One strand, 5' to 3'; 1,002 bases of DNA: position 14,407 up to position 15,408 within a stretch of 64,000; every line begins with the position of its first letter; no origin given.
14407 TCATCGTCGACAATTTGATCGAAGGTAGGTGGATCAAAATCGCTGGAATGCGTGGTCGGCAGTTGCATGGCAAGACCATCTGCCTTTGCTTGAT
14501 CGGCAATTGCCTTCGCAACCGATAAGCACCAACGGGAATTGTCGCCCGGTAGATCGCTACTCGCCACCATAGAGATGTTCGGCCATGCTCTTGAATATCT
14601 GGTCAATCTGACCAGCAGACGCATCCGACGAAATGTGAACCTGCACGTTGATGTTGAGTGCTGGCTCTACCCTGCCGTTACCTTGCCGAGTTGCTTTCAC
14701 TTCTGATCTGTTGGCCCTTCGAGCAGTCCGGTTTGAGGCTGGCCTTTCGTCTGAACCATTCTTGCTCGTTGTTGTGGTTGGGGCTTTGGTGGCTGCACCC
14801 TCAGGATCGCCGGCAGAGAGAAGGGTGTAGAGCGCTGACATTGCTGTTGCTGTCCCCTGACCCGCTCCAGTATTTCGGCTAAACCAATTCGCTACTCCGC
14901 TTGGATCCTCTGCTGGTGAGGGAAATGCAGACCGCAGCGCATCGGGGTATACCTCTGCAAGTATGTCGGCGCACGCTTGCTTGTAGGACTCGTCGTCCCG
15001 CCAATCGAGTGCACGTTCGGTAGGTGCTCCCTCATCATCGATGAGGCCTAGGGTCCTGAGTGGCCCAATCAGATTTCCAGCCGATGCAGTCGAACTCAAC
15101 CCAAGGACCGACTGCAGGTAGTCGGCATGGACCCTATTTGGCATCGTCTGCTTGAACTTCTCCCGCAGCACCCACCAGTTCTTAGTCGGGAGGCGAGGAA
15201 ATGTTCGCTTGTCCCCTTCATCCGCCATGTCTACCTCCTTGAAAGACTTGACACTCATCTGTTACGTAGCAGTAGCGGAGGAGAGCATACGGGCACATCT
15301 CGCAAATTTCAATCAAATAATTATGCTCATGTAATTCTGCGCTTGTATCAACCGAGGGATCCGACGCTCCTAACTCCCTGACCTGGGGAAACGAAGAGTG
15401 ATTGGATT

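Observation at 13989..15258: Overlapping DUF5343-like + TIGR02391 (Rx4H, HEPN-like) gene pair: candidate uncharacterised two-gene abortive-infection/TA module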

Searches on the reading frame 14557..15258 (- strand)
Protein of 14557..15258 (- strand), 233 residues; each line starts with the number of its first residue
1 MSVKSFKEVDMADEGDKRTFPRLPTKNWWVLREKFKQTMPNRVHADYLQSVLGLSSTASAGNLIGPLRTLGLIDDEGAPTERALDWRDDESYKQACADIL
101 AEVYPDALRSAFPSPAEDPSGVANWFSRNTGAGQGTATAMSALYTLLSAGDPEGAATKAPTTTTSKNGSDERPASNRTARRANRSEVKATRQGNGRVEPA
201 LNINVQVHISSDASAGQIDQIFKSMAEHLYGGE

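Call 3: search_protein_families(library=pfam, proteins=[window:14557-15258:-], max_evalue=0.1)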
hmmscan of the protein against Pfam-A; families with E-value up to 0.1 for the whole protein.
window:14557-15258:- (233 aa): 1 family
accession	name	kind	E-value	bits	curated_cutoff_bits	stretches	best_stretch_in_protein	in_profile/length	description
PF17278.7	DUF5343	-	7.9e-14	52.6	27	1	37-153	19-136/140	Family of unknown function (DUF5343)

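Call 4: search_protein_families(library=ncbifam, proteins=[window:14557-15258:-], max_evalue=0.1)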
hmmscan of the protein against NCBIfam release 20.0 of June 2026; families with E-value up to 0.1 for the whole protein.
window:14557-15258:- (233 aa): 1 family
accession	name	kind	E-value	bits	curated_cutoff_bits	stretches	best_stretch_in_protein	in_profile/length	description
NF010436.0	PRK13862.1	equivalog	0.054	13.2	255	1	160-226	37-103/202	conjugal transfer protein VirC2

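Call 5: search_protein_families(library=padloc, proteins=[window:14557-15258:-], max_evalue=0.1)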
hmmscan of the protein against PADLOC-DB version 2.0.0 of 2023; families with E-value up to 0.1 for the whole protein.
window:14557-15258:- (233 aa): 2 families
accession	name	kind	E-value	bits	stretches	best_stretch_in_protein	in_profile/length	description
PDLC04589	PDC-M34A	-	1.1e-16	59.8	1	38-229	25-207/208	-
PDLC04588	PDC-M34A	-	0.00014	19.4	1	39-108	80-147/260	-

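Call 15: find_homologous_proteins(query=window:14557-15228:-, max_evalue=0.001)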
Query window:14557-15228:- (223 aa): 84 proteins with E <= 0.001 among 705 candidates.
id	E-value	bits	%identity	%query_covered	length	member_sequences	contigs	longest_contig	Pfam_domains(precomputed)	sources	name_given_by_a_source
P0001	9.2e-144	495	100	100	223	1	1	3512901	PF17278.8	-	-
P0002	2.6e-125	435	87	100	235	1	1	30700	PF17278.8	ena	-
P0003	7.6e-122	423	86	100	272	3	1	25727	PF17278.8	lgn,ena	-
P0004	5.8e-93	329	68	100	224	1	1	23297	PF17278.8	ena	-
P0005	2.1e-92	327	67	100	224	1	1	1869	PF17278.8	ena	-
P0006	3.9e-90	320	65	100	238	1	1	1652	PF17278.8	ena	-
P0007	9.0e-90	318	65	100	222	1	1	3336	PF17278.8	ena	-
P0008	9.6e-90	318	65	100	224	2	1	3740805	PF17278.8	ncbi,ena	-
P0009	1.5e-88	314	65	100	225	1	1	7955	PF17278.8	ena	-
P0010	2.3e-88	314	65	100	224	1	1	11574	PF17278.8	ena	-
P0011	4.7e-88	313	65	100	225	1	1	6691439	PF17278.8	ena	-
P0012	2.0e-87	311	63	99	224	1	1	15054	PF17278.8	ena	-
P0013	1.6e-86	308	63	100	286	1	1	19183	PF17278.8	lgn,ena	-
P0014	8.0e-86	306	64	100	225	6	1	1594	PF17278.8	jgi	-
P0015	5.9e-85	303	61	100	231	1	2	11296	PF17278.8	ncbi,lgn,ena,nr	ncbi:MAG: hypothetical protein F4062_08070 [Acidimicrobiia bacterium]|nr:hypothetical protein [Acidi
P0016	1.9e-84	301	62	99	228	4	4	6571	PF17278.8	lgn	-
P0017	2.6e-84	301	64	100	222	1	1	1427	PF17278.8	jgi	jgi:Family of unknown function (DUF5343)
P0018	3.0e-84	300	62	100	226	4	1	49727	PF17278.8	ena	-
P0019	9.7e-84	299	62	99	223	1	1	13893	PF17278.8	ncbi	-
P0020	5.0e-83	296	62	100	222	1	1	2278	PF17278.8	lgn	-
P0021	5.9e-83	296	64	100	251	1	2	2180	PF17278.8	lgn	-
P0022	9.2e-82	292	62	100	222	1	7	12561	PF17278.8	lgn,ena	-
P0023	3.0e-81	291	63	99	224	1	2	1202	PF17278.8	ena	-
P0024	4.1e-81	290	63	99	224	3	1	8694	PF17278.8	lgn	-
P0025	1.1e-80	289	61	100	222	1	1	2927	PF17278.8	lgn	-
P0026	1.6e-80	288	61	100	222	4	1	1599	PF17278.8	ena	-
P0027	1.7e-80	288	61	100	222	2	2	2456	PF17278.8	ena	-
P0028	2.7e-80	288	59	99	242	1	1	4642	PF17278.8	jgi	jgi:hypothetical protein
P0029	3.2e-80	287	60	100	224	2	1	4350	PF17278.8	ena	-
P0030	2.0e-79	285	59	100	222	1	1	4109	PF17278.8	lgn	-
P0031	9.2e-78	279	58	100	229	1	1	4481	PF17278.8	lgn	-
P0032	1.2e-77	279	58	100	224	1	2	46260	PF17278.8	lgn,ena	-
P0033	4.9e-77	277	57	100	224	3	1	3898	PF17278.8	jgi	-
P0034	4.9e-76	274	59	99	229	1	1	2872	PF17278.8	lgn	-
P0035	3.5e-75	271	57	100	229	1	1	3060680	PF17278.8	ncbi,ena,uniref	ncbi:DUF5343 domain-containing protein [Candidatus Poriferisodalis sp.]|uniref:DUF5343 domain-contai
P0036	8.4e-75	270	57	100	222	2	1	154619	PF17278.8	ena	-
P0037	8.6e-75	270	58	100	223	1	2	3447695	PF17278.8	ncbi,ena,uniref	ncbi:DUF5343 domain-containing protein [Candidatus Poriferisocius sp.]|uniref:DUF5343 domain-contain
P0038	1.9e-74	268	56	100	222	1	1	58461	PF17278.8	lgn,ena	-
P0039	1.1e-72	263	55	100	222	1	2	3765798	PF17278.8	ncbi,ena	-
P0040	5.2e-72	260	53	100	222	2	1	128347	PF17278.8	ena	-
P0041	5.5e-72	260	56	99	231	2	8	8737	PF17278.8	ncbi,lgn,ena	-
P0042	7.1e-72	260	56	99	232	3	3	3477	PF17278.8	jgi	jgi:hypothetical protein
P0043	2.3e-71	258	56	99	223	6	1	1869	PF17278.8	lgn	-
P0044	3.5e-71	258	54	100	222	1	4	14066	PF17278.8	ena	-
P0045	5.5e-71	257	54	100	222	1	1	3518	PF17278.8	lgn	-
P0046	9.4e-71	256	53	100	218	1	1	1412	PF17278.8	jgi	-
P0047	2.6e-70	255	63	87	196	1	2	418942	PF17278.8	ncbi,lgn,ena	-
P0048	1.7e-69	252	52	100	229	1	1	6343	PF17278.8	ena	-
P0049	1.3e-65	240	64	78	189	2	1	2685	PF17278.8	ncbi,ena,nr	ncbi:MAG: DUF5343 domain-containing protein [bacterium]|nr:DUF5343 domain-containing protein [bacter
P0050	6.4e-64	234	63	83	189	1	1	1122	PF17278.8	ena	-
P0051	4.7e-62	228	52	97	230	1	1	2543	PF17278.8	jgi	jgi:hypothetical protein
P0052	1.1e-60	223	49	99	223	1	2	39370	PF17278.8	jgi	jgi:hypothetical protein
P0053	2.2e-58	216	47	99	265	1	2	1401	PF17278.8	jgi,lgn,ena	-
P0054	1.4e-56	210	49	99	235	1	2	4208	PF17278.8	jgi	jgi:hypothetical protein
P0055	5.0e-56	208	76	53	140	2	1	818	PF17278.8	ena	-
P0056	2.6e-53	199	71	55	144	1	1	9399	PF17278.8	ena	-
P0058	4.1e-52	195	44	99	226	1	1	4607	PF17278.8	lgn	-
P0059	1.7e-51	193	44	99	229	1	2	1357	PF17278.8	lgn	-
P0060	5.5e-50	188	43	98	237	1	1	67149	PF17278.8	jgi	jgi:uncharacterized protein DUF5343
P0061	1.2e-49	187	42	97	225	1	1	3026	PF17278.8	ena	-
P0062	4.8e-49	185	44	98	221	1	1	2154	PF17278.8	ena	-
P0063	4.1e-47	179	41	99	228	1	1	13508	PF17278.8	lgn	-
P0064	3.2e-46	176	41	96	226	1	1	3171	PF17278.8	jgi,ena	-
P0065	2.8e-45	173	43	99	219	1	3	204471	PF17278.8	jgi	jgi:hypothetical protein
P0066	4.4e-45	172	43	100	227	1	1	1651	PF17278.8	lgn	-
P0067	1.1e-44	171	40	97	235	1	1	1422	PF17278.8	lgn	-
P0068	5.9e-44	169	42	97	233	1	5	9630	PF17278.8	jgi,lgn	jgi:hypothetical protein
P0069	8.0e-44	168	42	99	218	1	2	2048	PF17278.8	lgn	-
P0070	9.8e-44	168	39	99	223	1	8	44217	PF17278.8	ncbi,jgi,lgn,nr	ncbi:MAG: hypothetical protein FJ118_16710 [Deltaproteobacteria bacterium]|nr:hypothetical protein [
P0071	7.8e-43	165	38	99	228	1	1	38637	PF17278.8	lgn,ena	-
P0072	3.4e-42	163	41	96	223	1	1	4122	PF17278.8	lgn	-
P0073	9.0e-42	162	39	95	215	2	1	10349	PF17278.8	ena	-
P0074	1.2e-41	161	39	96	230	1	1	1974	PF17278.8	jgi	-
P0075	1.8e-41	161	38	96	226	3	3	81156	PF17278.8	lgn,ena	-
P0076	1.6e-39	154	38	98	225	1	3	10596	PF17278.8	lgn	-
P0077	3.3e-38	150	38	96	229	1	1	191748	PF17278.8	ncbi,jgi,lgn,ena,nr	ncbi:DUF5343 domain-containing protein [bacterium]|nr:DUF5343 domain-containing protein [bacterium]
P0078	2.1e-37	147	43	82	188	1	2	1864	PF17278.8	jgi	jgi:hypothetical protein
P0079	3.3e-37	147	41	98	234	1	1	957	PF17278.8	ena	-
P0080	8.0e-34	136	37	96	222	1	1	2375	PF17278.8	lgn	-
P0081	1.3e-30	125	36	95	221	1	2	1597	PF17278.8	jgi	jgi:Family of unknown function (DUF5343)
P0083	2.0e-29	121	40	60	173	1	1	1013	PF17278.8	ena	-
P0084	6.5e-15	74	32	95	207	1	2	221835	PF17278.8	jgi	jgi:hypothetical protein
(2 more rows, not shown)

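Call 17: find_related_loci(query=A1, collection=genome_contigs, flank=6000)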
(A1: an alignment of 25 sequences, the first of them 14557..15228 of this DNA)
Query A1 (223 aa) in genome_contigs; peptide patterns used: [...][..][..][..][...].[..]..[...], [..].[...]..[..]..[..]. (x = any residue, [..] = any of these).
369 stretches matched a pattern; 334 encode a relative of the query (tblastn E <= 1e-3); the best 80 are kept; 80 distinct loci.
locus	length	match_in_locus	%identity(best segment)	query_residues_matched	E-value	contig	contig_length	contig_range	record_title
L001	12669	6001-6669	86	1-223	1e-129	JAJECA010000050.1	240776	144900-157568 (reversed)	MAG: Acidimicrobiia bacterium isolate jk18x9bins.74 k141_421490, whole genome shotgun sequence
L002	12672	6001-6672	65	1-223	2e-95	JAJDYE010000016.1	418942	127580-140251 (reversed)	MAG: Acidimicrobiia bacterium isolate jk18x27bins.72 k141_1085541, whole genome shotgun sequence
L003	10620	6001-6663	62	1-220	8e-90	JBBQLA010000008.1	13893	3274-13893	MAG: Acidimicrobiales bacterium isolate Co_metawrap_532 Cmw_532_k141_17882014_length_13893_cov_8.0000, whole genome shot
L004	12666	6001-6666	57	1-222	4e-81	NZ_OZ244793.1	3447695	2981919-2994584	MAG: Candidatus Poriferisocius sp. isolate eb953f55-d217-44be-823b-51f5cc7e01cb chromosome 1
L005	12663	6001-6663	63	1-220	8e-81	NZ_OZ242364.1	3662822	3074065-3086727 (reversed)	MAG: Candidatus Poriferisodalis sp. isolate 2febaba2-4622-4e12-8385-2b6dc91ccad4 chromosome 1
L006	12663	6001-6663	57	1-222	7e-81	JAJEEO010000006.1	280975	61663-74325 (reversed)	MAG: Acidimicrobiia bacterium isolate p16x34bins.37 k141_911471, whole genome shotgun sequence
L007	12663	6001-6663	55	1-222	4e-79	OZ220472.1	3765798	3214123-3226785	MAG: Acidimicrobiales bacterium isolate 50d9dbc7-b9bb-4ef4-8b8a-a1bf32c38d06 genome assembly, chromosome: 1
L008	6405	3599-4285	55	1-221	2e-76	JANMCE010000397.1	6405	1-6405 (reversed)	MAG: Actinomycetes bacterium isolate OTE_1_metabat_202 OTE_1_k141_2364911, whole genome shotgun sequence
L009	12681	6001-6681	46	1-221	2e-58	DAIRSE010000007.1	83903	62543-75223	MAG TPA_asm: Bacillota bacterium isolate CTOTU1356 NODE_36_length_83903_cov_140.721782, whole genome shotgun sequence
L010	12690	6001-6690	42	6-221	8e-58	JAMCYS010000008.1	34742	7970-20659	MAG: Chloroflexota bacterium isolate FK_Sedi_B_Bin.34 NODE_3591_length_34742_cov_3.6886, whole genome shotgun sequence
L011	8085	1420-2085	44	5-223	1e-56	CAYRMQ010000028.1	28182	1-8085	MAG TPA_asm: uncultured Anaerolineaceae bacterium isolate SRP284430_co1_24 genome assembly, contig: NODE_832_length_2818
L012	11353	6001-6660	42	4-219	1e-55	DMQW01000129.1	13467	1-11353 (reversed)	MAG TPA_asm: Limisphaerales bacterium isolate UBA11358 contig_8401, whole genome shotgun sequence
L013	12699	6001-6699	42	4-219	3e-54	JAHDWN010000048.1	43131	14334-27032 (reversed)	MAG: Anaerolineae bacterium isolate CHL11 NODE_1654_length_43131_cov_7.083202, whole genome shotgun sequence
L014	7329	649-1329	40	1-220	2e-54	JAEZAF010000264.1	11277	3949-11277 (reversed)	MAG: Chloroflexota bacterium isolate OH_CBrB_139 k127_1983433, whole genome shotgun sequence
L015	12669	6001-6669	45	9-220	2e-54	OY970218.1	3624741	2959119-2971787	MAG: uncultured Chloroflexia bacterium isolate MFD04716.bin.1.117 genome assembly, chromosome: 1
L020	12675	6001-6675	43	4-221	2e-53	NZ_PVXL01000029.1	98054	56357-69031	Neomoorella stamsii strain DSM 26217 MOST_contig000029, whole genome shotgun sequence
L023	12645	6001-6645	40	4-220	6e-52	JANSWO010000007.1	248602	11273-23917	MAG: Pseudomonadaceae bacterium isolate bin.1 k141_173631_length_248602_cov_163.0048, whole genome shotgun sequence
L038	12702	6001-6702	38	1-219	1e-49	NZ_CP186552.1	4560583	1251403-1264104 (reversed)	Paraburkholderia caffeinilytica strain wqa52 chromosome 1, complete sequence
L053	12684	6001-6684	37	5-221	5e-48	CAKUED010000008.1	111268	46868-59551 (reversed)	MAG: uncultured Oscillospiraceae bacterium isolate REFINED_METABAT215_TOP10_CONTIGS_1500_ASSEMBLY_K77_MERGED__Hadza_MoBi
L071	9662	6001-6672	38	7-221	7e-47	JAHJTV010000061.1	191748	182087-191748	MAG: bacterium isolate OS_PC_MetaG.mb.69 OS_PC_MetaG.mb.69_k141_463567, whole genome shotgun sequence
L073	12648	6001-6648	37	9-220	2e-46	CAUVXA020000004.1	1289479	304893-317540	MAG: Longimicrobiales bacterium isolate 5552ac82-0b67-4889-8bd1-75c19decb49e genome assembly, contig: contig_4, whole ge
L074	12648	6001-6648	37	9-220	2e-46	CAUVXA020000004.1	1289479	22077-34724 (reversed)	MAG: Longimicrobiales bacterium isolate 5552ac82-0b67-4889-8bd1-75c19decb49e genome assembly, contig: contig_4, whole ge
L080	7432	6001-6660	41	8-220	2e-46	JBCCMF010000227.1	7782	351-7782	MAG: Bacteroidota bacterium isolate P01_C01_bin.45 k141_324695_length_7782_cov_165.1760, whole genome shotgun sequence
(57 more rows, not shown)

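Call 23: search_protein_families(library=padloc, proteins=[L071:6685-7203:+, L023:6664-7182:+, L038:6717-7238:+, L080:6669-7184:+, L020:6687-7190:+, L053:6693-7199:+, L008:4302-4844:+, L071:5989-6678:+, L020:6001-6690:+], max_evalue=0.01)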
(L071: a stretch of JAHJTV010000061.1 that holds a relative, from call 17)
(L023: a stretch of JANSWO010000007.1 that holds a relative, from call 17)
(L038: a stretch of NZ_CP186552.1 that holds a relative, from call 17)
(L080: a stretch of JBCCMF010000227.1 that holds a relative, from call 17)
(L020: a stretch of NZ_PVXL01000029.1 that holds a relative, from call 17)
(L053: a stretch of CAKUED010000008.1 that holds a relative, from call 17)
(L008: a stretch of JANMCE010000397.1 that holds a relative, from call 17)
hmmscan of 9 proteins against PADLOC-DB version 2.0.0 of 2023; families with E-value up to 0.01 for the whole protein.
L071:6685-7203:+ (172 aa): 0 families

L023:6664-7182:+ (172 aa): 0 families

L038:6717-7238:+ (173 aa): 1 family
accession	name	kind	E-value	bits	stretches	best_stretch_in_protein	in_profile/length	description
PDLC04017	PD-Lambda-5_A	-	0.0011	15.9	1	58-125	345-412/473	-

L080:6669-7184:+ (171 aa): 1 family
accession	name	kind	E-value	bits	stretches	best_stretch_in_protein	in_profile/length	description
PDLC04017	PD-Lambda-5_A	-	0.0029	14.5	1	62-118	351-407/473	-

L020:6687-7190:+ (167 aa): 3 families
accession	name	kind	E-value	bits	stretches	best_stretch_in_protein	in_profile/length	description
PDLC03987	PD-Lambda-3_B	-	1.5e-15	55.2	1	48-136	148-236/270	-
PDLC02412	Aga_HEPN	-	4.4e-15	53.6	1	35-163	247-375/382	Class II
PDLC03988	PD-Lambda-3_B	-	4e-09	34.2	1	43-117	144-217/222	-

L053:6693-7199:+ (168 aa): 2 families
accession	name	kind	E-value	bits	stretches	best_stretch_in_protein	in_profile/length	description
PDLC03987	PD-Lambda-3_B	-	1.7e-10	38.7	1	58-161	158-260/270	-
PDLC02412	Aga_HEPN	-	9.1e-07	26.2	1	33-162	245-377/382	Class II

L008:4302-4844:+ (180 aa): 3 families
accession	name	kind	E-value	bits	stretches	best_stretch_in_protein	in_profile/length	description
PDLC02412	Aga_HEPN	-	2e-18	64.6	1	49-169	253-379/382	Class II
PDLC03987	PD-Lambda-3_B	-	1.9e-15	54.9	1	44-171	136-265/270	-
PDLC03988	PD-Lambda-3_B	-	1e-08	32.9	1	43-124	135-216/222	-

L071:5989-6678:+ (229 aa): 1 family
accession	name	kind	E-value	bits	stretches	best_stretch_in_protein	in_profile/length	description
PDLC04589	PDC-M34A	-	1.6e-12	46.3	1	28-226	27-207/208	-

L020:6001-6690:+ (229 aa): 1 family
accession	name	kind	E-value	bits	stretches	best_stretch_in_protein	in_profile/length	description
PDLC04589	PDC-M34A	-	1.4e-10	39.9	1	28-223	26-207/208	-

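Call 24: search_protein_families(library=pfam, proteins=[L071:6685-7203:+, L023:6664-7182:+, L038:6717-7238:+, L080:6669-7184:+, L020:6687-7190:+, L053:6693-7199:+, L008:4302-4844:+, L071:5989-6678:+, L020:6001-6690:+], max_evalue=0.1)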
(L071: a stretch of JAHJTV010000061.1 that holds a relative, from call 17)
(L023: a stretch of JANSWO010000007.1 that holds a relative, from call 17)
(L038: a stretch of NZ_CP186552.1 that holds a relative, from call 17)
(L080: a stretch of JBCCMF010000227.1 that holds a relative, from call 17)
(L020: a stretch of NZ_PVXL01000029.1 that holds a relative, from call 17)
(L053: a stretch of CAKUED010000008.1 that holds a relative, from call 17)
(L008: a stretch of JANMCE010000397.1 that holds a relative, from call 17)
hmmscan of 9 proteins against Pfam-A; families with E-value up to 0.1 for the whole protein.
L071:6685-7203:+ (172 aa): 3 families
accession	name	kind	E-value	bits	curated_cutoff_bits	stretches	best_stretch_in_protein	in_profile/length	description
PF13643.11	DUF4145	-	2.5e-05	24.7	23.1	1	69-154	14-83/88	Domain of unknown function (DUF4145)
PF18928.5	DUF5677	-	0.032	14.7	27.1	1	60-124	21-86/166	Family of unknown function (DUF5677)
PF14523.12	Syntaxin_2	-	0.056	13.9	26.5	0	105-166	35-91/134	Syntaxin-like protein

L023:6664-7182:+ (172 aa): 2 families
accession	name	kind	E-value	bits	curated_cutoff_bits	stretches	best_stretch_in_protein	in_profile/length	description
PF13643.11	DUF4145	-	0.00015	22.2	23.1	1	67-151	11-80/88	Domain of unknown function (DUF4145)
PF18928.5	DUF5677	-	0.035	14.6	27.1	1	61-136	21-103/166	Family of unknown function (DUF5677)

L038:6717-7238:+ (173 aa): 1 family
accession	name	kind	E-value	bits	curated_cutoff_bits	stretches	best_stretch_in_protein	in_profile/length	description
PF13643.11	DUF4145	-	0.0014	19.1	23.1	1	68-155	11-83/88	Domain of unknown function (DUF4145)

L080:6669-7184:+ (171 aa): 1 family
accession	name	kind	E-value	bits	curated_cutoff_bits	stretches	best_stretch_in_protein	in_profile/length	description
PF13643.11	DUF4145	-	0.00069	20.1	23.1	1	66-151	11-81/88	Domain of unknown function (DUF4145)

L020:6687-7190:+ (167 aa): 1 family
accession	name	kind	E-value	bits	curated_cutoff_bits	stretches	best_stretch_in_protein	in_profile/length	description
PF09509.15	Hypoth_Ymh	-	1.3e-31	109.4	25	1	43-157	4-118/119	Protein of unknown function (Hypoth_ymh)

L053:6693-7199:+ (168 aa): 2 families
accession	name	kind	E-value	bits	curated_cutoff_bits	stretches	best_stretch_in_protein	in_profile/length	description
PF09509.15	Hypoth_Ymh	-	3.3e-27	95.2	25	1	43-161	4-119/119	Protein of unknown function (Hypoth_ymh)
PF02589.21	LUD_dom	-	0.048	13.8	22.6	1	47-117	5-78/189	LUD domain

L008:4302-4844:+ (180 aa): 1 family
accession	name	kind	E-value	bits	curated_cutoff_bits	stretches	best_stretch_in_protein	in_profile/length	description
PF09509.15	Hypoth_Ymh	-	1.9e-29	102.4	25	1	51-164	4-117/119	Protein of unknown function (Hypoth_ymh)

L071:5989-6678:+ (229 aa): 2 families
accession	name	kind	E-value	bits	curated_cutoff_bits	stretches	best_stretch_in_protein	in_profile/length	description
PF17278.7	DUF5343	-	7.7e-10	39.6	27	1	25-139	19-134/140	Family of unknown function (DUF5343)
PF23966.1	DUF7294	-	0.0015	18.9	27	1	55-96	16-58/66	Domain of unknown function (DUF7294)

L020:6001-6690:+ (229 aa): 1 family
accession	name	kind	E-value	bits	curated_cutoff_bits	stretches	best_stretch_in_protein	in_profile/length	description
PF17278.7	DUF5343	-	9e-09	36.2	27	1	28-138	21-132/140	Family of unknown function (DUF5343)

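Call 31: search_solved_structures(query=A1, max_evalue=1, show_alignments=2)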
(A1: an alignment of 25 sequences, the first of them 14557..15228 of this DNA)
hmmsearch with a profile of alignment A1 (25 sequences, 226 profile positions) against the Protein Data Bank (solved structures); distinct sequences matched with E-value up to 1: 4.
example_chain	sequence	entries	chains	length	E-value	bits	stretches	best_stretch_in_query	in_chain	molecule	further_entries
2pmr_A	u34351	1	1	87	0.044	17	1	54-83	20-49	Uncharacterized protein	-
4fzo_A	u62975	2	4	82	0.052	16.7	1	54-83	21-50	uranyl binding protein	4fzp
2lq7_A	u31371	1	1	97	0.095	15.9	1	28-66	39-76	NEDD8-activating enzyme E1 catalytic subunit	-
1y8x_B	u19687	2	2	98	0.28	14.3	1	28-66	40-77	Ubiquitin-activating enzyme E1C | NEDD8-activating enzyme E1 catalytic subunit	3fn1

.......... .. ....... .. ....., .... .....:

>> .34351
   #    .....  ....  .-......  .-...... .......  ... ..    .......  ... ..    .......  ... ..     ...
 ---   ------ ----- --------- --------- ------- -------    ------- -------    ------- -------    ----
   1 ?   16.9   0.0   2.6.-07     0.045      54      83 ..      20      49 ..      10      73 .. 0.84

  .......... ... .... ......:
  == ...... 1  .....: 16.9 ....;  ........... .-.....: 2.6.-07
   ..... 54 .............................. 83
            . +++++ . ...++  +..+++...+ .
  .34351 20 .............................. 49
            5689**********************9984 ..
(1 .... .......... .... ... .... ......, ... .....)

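Call 33: find_related_loci(query=A1, collection=viral_contigs, flank=8000)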
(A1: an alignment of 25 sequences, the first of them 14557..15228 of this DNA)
Query A1 (223 aa) in viral_contigs; peptide patterns used: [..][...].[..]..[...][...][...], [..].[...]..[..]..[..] (x = any residue, [..] = any of these).
46 stretches matched a pattern; 3 encode a relative of the query (tblastn E <= 1e-3); 3 distinct loci.
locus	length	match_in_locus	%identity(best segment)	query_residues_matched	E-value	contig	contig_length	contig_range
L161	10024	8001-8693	39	4-219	4e-51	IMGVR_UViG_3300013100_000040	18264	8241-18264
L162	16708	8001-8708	36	5-219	1e-44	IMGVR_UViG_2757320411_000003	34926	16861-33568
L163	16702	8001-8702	32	1-220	4e-36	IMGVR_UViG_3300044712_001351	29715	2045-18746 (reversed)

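Call 39: predict_structure(alignment_id=A1)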
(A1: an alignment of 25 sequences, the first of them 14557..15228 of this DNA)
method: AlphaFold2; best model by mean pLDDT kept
length: 223 residues; sequences in the alignment: 25
mean_pLDDT: 78.5   pTM: 0.61
mean pLDDT of the five models: 78.5, 78.2, 77.7, 77.4, 77.3
residues with pLDDT >= 90: 130; 70-90: 34; 50-70: 10; < 50: 49
segments of 3 or more residues with pLDDT < 50: 1-6, 148-189
pLDDT, mean of each block of 10 residues (from residue 1): 55 94 94 95 93 96 97 96 97 95 95 94 93 96 64 32 35 33 42 73 84 82 56
secondary structure, 60 per line:
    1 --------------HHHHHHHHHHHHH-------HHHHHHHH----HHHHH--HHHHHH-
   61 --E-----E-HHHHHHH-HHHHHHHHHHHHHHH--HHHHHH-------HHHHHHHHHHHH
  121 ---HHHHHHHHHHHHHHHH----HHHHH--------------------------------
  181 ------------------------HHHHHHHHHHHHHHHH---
elements in order: H15-27 H35-42 H47-51 H54-59 H71-77 H79-93 H96-101 H109-120 H124-139 H144-148 H205-220
